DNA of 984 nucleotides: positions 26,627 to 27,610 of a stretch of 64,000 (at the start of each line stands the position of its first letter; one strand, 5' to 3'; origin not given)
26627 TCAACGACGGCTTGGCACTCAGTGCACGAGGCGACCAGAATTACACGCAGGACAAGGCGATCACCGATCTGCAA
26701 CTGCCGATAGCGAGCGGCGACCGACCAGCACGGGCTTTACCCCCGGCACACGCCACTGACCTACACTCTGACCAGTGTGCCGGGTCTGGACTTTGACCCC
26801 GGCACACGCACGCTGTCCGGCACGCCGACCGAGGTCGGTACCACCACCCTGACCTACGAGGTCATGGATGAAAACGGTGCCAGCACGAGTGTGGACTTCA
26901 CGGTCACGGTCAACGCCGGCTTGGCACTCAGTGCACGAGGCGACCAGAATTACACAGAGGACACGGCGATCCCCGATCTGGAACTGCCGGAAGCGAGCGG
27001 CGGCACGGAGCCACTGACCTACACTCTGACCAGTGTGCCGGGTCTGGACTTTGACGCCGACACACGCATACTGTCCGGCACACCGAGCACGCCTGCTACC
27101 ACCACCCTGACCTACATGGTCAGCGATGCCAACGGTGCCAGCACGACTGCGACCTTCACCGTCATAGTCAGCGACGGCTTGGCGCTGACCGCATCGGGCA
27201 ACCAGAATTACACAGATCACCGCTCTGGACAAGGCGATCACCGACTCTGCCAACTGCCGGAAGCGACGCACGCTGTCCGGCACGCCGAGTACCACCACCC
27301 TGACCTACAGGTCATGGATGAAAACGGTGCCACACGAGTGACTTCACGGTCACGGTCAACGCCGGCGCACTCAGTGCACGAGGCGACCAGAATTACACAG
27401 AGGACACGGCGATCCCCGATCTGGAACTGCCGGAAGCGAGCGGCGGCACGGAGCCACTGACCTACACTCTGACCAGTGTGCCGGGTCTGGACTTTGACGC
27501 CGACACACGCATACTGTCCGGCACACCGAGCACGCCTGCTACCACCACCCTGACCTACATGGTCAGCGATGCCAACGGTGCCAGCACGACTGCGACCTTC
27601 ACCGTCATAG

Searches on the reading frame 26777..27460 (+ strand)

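Call 8: search_protein_families(library=pfam, proteins=[window:26777-27460:+])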
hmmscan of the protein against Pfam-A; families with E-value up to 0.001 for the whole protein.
window:26777-27460:+ (227 aa): 5 families
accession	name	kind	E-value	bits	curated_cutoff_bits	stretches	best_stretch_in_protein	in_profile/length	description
PF05345.18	He_PIG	-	8e-15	55.5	24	2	74-131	33-95/96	Putative Ig domain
PF02494.22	HYR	-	1.9e-06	28.5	21.7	0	15-45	51-81/81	HYR domain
PF16403.11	Bact_surface_Ig-like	-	2.2e-06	28.1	27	0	105-131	45-71/71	Bacterial surface protein, Ig-like domain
PF17963.7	Big_9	-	2.6e-06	28.7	23.6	0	77-129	32-88/89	Bacterial Ig domain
PF17892.7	Cadherin_5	-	0.00043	20.5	26.5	0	9-46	61-98/98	Cadherin-like domain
